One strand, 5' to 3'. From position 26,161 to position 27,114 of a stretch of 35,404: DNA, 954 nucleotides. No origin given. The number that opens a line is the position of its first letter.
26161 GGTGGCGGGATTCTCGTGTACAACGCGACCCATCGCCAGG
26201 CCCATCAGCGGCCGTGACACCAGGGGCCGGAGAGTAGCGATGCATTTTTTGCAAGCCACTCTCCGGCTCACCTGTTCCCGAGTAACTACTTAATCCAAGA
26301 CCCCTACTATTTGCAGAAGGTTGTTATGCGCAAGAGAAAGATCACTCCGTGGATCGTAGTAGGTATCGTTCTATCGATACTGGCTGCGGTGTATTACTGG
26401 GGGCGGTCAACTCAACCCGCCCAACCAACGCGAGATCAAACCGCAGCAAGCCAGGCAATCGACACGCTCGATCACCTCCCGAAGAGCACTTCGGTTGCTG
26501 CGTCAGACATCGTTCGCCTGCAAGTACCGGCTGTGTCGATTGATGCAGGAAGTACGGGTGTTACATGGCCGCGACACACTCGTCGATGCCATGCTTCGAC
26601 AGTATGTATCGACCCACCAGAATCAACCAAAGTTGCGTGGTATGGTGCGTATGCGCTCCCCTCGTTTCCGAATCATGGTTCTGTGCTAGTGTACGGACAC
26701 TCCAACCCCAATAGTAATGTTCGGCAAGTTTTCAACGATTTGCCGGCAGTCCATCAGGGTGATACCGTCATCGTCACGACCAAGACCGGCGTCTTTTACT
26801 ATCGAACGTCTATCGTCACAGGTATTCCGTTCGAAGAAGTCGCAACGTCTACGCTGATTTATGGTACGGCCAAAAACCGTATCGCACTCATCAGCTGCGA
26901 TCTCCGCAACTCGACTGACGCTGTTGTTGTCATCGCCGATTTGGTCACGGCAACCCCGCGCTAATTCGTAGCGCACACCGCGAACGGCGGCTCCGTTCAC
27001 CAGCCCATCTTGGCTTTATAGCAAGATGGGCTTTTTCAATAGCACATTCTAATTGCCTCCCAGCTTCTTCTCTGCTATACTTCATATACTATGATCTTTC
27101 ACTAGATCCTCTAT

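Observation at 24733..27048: Compositionally foreign GT2 / 55-aa membrane peptide / sortase-like cassette inserted between trhO and an ABC exporter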

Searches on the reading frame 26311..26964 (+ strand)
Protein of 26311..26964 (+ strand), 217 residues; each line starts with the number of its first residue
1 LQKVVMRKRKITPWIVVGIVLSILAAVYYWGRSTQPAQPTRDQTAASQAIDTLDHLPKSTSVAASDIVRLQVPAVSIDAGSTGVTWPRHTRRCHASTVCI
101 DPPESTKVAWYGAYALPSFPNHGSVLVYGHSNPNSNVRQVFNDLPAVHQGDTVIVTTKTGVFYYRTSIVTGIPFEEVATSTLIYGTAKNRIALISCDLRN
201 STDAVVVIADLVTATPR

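Call 4: search_protein_families(library=pfam, proteins=[window:26311-26964:+], max_evalue=0.01)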
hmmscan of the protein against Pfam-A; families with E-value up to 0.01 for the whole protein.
window:26311-26964:+ (217 aa): 1 family
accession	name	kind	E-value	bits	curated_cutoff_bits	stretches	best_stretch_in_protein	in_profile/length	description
PF04203.18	Sortase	-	6.6e-10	39.3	26.6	1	107-212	24-125/125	Sortase domain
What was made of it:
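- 26311..26964 (+): Sortase-fold Cys/His enzyme with an N-terminal membrane anchor. The likely start is ATG 26326, giving 212 aa. In 217-aa numbering the conserved His is 130 and the Cys is 196. The canonical Arg is replaced by Ala. Pfam Sortase scores 39.3 against 26.6 (call 4).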

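Call 5: search_protein_families(library=ncbifam, proteins=[window:26311-26964:+], max_evalue=0.01)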
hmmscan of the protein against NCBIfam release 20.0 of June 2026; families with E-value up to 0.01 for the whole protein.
window:26311-26964:+ (217 aa): 4 families
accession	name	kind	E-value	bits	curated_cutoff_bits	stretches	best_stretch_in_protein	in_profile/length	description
NF033748.1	class_F_sortase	subfamily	6.2e-08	32.4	166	1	60-211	4-154/155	class F sortase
NF033747.1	class_E_sortase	subfamily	0.00046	20.1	160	1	75-166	65-153/211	class E sortase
TIGR01076.1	sortase_fam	subfamily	0.0011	18.8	39.35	1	123-198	42-113/136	sortase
NF058671.1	sortase_SrtD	exception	0.0099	15.6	140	0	119-168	99-143/187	class D sortase, LPxTATN-specific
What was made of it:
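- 26311..26964 (+): The class F model scores 32 bits against 166 (call 5).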

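Call 29: find_homologous_proteins(query=window:26311-26964:+)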
Query window:26311-26964:+ (217 aa): 10 proteins with E <= 0.001 among 255 candidates.
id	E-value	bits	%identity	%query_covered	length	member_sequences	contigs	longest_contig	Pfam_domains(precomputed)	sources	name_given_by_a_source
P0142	4.8e-136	469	100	98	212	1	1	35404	PF04203.19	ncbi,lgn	-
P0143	3.2e-48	182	49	83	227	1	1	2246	PF04203.19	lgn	-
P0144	8.0e-46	174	43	94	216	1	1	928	PF04203.19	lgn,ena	-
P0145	9.8e-45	171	45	93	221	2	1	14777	PF04203.19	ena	-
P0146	1.3e-44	170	41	94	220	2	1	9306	PF04203.19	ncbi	-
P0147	1.7e-44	170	49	71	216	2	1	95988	PF04203.19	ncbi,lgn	-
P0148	3.1e-42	163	39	98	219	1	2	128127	PF04203.19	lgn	-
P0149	2.7e-40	156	37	98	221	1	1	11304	PF04203.19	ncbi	-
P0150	1.4e-31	128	43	71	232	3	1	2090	PF04203.19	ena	-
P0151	1.7e-26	111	39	71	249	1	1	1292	PF04203.19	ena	-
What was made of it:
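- Checked: It has a GAAGG motif upstream and matches the 212-aa database protein P0142 (call 29).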

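Call 31: find_encoding_contigs(protein=P0147, flank=6000, max_places=1)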
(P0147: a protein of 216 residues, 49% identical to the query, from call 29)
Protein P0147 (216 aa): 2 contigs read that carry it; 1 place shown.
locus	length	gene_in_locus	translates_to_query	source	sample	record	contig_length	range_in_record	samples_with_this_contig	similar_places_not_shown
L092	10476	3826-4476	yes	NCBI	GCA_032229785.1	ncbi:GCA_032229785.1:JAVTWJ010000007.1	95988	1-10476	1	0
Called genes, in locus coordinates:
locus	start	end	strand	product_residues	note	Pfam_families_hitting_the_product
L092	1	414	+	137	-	?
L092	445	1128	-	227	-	PF00072:Response_reg (weak), PF02796:HTH_7 (faint), PF08281:Sigma70_r4_2 (weak), PF13384:HTH_23 (weak)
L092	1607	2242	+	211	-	PF01522:Polysacc_deac_1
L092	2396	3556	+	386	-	PF00535:Glycos_transf_2, PF13641:Glyco_tranf_2_3, PF13632:Glyco_trans_2_3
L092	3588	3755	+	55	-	-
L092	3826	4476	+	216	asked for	PF04203:Sortase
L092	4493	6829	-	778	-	PF02518:HATPase_c, PF13581:HATPase_c_2 (weak)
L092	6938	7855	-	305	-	PF01571:GCV_T (weak), PF25455:Beta-barrel_CAF17_C (faint)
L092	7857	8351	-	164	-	PF08768:THAP4_heme-bd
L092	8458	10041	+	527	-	-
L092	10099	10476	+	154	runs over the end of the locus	PF02580:Tyr_Deacylase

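Call 32: find_encoding_contigs(protein=P0148, flank=6000, max_places=1)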
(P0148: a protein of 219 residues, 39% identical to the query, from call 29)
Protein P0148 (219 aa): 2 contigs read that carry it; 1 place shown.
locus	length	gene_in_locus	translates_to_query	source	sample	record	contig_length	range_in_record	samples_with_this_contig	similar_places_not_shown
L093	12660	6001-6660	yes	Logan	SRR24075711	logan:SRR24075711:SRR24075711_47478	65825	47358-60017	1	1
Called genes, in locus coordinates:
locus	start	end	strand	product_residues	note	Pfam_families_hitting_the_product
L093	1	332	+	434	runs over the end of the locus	PF00587:tRNA-synt_2b, PF03129:HGTP_anticodon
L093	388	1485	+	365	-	-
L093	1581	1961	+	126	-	-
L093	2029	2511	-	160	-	PF01272:GreA_GreB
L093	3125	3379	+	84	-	-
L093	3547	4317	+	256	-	PF01522:Polysacc_deac_1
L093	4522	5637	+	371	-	PF00535:Glycos_transf_2, PF13641:Glyco_tranf_2_3, PF13632:Glyco_trans_2_3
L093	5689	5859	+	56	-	-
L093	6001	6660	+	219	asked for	PF04203:Sortase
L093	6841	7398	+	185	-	PF10688:Imp-YgjV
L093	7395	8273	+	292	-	PF00149:Metallophos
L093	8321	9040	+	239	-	PF13419:HAD_2 (faint), PF13242:Hydrolase_like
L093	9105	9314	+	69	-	PF05639:Pup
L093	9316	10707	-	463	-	PF03136:Pup_ligase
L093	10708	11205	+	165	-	PF00075:RNase_H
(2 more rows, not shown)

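Call 33: find_encoding_contigs(protein=P0149, flank=6000, max_places=1)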
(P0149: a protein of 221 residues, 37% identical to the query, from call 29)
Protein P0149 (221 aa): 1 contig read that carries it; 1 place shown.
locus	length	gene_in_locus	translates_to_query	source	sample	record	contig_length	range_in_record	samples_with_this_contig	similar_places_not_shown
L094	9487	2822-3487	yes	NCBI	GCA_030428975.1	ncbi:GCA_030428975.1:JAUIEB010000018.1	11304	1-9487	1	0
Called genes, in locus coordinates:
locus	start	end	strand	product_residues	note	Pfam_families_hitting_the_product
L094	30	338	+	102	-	-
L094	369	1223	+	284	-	PF01522:Polysacc_deac_1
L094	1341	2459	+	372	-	PF00535:Glycos_transf_2, PF13641:Glyco_tranf_2_3, PF13632:Glyco_trans_2_3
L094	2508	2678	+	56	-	-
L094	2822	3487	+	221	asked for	PF04203:Sortase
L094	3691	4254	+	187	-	PF10688:Imp-YgjV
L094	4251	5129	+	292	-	PF00149:Metallophos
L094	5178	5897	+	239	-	PF13242:Hydrolase_like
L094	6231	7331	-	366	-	PF03136:Pup_ligase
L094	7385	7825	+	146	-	PF00075:RNase_H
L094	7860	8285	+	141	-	PF01243:PNPOx_N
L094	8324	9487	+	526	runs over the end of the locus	-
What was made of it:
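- A CE4 deacetylase precedes the GT2 in L092-L094 (calls 31-33). CE4 partners resemble PgaB and IcaB (calls 31-33).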

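Call 35: search_solved_structures(query=window:26311-26964:+, max_evalue=1, show_alignments=3)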
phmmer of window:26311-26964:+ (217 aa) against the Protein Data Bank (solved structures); distinct sequences matched with E-value up to 1: 6.
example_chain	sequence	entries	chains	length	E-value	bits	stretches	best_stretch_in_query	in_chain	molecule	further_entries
4d70_A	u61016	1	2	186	0.023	17.6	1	115-209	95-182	SORTASE FAMILY PROTEIN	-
7f87_A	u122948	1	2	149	0.46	13.4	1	122-210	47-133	Class A sortase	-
5hu4_A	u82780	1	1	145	0.52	13.2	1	129-210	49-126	Cysteine protease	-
3rcc_A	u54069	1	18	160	0.55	13.1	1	134-211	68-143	Sortase SrtA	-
7cfj_A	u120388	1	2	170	0.63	12.9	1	122-210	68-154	Class A sortase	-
7s56_A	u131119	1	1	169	0.63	12.9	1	134-211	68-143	Class A sortase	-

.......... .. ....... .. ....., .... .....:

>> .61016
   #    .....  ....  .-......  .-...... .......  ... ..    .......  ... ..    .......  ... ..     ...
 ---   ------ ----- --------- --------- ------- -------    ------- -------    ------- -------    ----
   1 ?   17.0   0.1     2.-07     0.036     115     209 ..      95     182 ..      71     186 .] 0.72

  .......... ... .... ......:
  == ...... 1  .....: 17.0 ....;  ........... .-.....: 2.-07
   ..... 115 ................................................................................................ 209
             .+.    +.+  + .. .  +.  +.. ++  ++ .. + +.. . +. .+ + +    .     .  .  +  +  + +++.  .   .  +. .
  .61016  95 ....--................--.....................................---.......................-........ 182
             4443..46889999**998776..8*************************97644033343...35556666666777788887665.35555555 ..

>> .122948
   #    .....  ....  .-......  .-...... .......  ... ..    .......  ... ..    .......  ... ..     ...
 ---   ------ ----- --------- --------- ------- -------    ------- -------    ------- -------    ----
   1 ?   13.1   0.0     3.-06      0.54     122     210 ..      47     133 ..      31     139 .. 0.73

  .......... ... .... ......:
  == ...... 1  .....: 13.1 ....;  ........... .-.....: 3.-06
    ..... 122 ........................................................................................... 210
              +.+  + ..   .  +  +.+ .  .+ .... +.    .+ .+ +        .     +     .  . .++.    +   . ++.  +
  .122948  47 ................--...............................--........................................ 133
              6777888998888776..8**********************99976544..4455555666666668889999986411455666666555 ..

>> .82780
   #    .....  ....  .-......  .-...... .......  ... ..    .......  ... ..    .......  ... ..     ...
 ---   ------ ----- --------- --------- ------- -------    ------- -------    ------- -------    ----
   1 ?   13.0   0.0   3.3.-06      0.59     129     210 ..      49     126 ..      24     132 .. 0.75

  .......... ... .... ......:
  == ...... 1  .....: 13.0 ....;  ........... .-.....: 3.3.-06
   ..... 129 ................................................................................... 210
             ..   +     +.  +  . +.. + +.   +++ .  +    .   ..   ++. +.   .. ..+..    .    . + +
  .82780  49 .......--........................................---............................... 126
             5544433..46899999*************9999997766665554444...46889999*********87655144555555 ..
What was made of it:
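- On Sortase superfamily (PF04203): The window protein has Ala where 4d70 and 7f87 have Arg: DAV against DRY and DRI (call 35).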

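Call 38: search_protein_families(library=phrogs, proteins=[window:26311-26964:+], max_evalue=0.01)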
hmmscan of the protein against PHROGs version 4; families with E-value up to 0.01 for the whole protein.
window:26311-26964:+ (217 aa): 0 families

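Call 56: predict_structure(alignment_id=A4)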
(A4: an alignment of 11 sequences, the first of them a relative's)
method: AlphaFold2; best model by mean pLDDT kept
length: 212 residues; sequences in the alignment: 11
mean_pLDDT: 76.2   pTM: 0.71
mean pLDDT of the five models: 76.2, 75.4, 74.6, 71.8, 70.9
residues with pLDDT >= 90: 51; 70-90: 89; 50-70: 55; < 50: 17
segments of 3 or more residues with pLDDT < 50: 42-44, 110-115
pLDDT, mean of each block of 10 residues (from residue 1): 60 84 69 63 49 65 93 89 65 72 71 57 79 83 94 91 89 79 83 76 90 77
secondary structure, 60 per line:
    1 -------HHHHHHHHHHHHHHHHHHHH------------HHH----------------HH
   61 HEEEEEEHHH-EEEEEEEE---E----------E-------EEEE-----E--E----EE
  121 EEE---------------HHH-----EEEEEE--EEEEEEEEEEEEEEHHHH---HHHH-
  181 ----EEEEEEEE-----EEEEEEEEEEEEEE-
elements in order: H8-27 E62-67 E72-79 E102-105 E119-123 E147-152 E155-168 H169-172 H176-179 E185-192 E198-211

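Call 62: fold_search(model_id=the predicted structure, library=pdb)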
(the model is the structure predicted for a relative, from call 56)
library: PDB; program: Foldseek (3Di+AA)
matches with E <= 10: 398; with E <= 0.001: 113
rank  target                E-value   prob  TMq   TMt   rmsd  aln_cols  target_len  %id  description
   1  9m5i_A                1.9e-08  1.00  0.49  0.61   4.8       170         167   18  Crystal Structure of the double mutant (P94A and Y128F) of Sortase E from Thermobifida fusca (released 2026-03-11)
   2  9m2g_A                2.4e-08  1.00  0.50  0.60   4.7       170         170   17  Crystal Structure of the double mutant (Y128F and C222A) of Sortase E from Thermobifida fusca (released 2026-03-04)
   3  9m4u_A                3.0e-08  1.00  0.49  0.59   4.8       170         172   18  Crystal Structure of Sortase E mutant P94A from Thermobifida fusca (released 2026-03-04)
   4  9j0t_A                3.6e-08  1.00  0.50  0.59   4.8       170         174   18  Crystal Structure of Sortase E mutant - C222A from Thermobifida fusca (released 2025-08-06)
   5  9iv0_A                3.9e-08  1.00  0.49  0.59   4.8       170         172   18  Crystal Structure of Sortase E mutant Y128F from Thermobifida fusca (released 2025-07-23)
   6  6bwe_B                4.9e-08  1.00  0.52  0.58   3.9       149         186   17  Sortase A from Corynebacterium diphtheriae, lid mutant (released 2017-12-27)
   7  5hu4                  5.6e-08  1.00  0.51  0.72   4.4       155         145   16  Cystal structure of listeria monocytogenes sortase A (released 2017-02-01)
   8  9m2n_A                6.3e-08  1.00  0.51  0.63   4.3       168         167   17  Crystal Structure of the double mutant (Y128A and C222A) of Sortase E mutant from Thermobifida fusca (released 2026-03-04)
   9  9iok_A                6.7e-08  1.00  0.49  0.59   5.3       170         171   18  Crystal Structure of Sortase E from Thermobifida fusca (released 2025-07-09)
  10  9m6n_A                6.7e-08  1.00  0.48  0.59   5.1       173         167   17  Crystal Structure of the double mutant (P94A and C222A) of Sortase E from Thermobifida fusca (released 2026-03-11)
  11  9m5j_A                7.5e-08  1.00  0.49  0.61   4.8       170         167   18  Crystal Structure of the double mutant (P94A and Y128A) of Sortase E from Thermobifida fusca (released 2026-03-11)
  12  5k9a                  9.0e-08  1.00  0.51  0.50   4.1       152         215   16  Sortase A from Corynebacterium diphtheriae (released 2016-06-15)
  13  2xwg_D                1.0e-07  1.00  0.50  0.57   4.4       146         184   15  Crystal structure of sortase C-1 from Actinomyces oris (formerly Actinomyces naeslundii) (released 2011-02-23)
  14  7f87_A                1.0e-07  1.00  0.50  0.70   4.5       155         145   16  Crystal structure of housekeeping sortase SrtA bound with self derived tripeptide from Lactobacillus rhamnosus GG (released 2022-07-06)
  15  2xwg_B                1.1e-07  1.00  0.51  0.57  21.6       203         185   15  Crystal structure of sortase C-1 from Actinomyces oris (formerly Actinomyces naeslundii) (released 2011-02-23)
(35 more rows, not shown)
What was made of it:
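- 26311..26964 (+): The AF2 model has pLDDT 76, and its best folds are sortase E of T. fusca and other sortases, E about 2e-8 (calls 56, 62).
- On Sortase superfamily (PF04203): Foldseek matches to sortases E, A and C are at E about 2e-8 with probability 1.00 (call 62).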

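Call 70: find_related_loci(query=A4, collection=metagenome_contigs, flank=5000)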
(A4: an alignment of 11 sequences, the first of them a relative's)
Query A4 (212 aa) in metagenome_contigs; peptide patterns used: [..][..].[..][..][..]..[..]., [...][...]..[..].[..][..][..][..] (x = any residue, [..] = any of these).
116 stretches matched a pattern; 3 encode a relative of the query (tblastn E <= 1e-3); 3 distinct loci.
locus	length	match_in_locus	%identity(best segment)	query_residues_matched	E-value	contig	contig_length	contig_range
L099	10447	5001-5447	51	62-211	6e-47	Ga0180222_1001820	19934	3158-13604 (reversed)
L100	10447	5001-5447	51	62-211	6e-47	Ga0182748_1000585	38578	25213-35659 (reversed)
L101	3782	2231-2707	43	53-211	1e-40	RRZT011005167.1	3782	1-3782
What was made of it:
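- Tried and rejected: It added only three loci (call 70).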

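Call 87: search_protein_representatives(alignment_id=A4)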
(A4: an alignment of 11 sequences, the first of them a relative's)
Query: 11 sequences, 223 profile positions. Proteins with E-value up to 0.001 (for the whole library): 1524; up to 1e-10: 129; up to 1e-30: 18. The best 150 are listed.
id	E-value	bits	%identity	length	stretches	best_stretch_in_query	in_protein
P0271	2.5e-87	308.7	-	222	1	1-221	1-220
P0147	4.4e-87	308.0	-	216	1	1-222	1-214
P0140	3.7e-85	301.7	-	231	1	5-222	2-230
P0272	9.9e-80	283.9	-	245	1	1-222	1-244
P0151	6.1e-74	265.0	-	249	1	7-222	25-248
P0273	4.4e-65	236.0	-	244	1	10-221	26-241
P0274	1.9e-64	233.9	-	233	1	7-222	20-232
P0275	1.0e-61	225.0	-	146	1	79-223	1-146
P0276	3.4e-60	220.0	-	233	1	4-222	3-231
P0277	1.5e-57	211.4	-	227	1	10-223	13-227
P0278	2.6e-57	210.6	-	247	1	4-222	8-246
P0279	4.2e-47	177.2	-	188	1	49-218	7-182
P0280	2.2e-43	165.0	-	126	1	107-222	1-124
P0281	6.3e-38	147.2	-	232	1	27-221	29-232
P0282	4.9e-36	141.0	-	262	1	26-219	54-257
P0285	3.3e-34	135.0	-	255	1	17-221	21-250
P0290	2.3e-24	102.8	-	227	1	9-221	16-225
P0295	9.2e-21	91.1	-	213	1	18-222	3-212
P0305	1.0e-17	81.1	-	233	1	9-196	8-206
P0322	1.4e-14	70.9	-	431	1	10-205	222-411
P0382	3.5e-11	59.8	-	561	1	12-204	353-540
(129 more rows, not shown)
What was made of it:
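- Its family is small: 10 word-index hits, and 18 clusters at E <= 1e-30 among 1.84 billion representatives (calls 29, 87).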
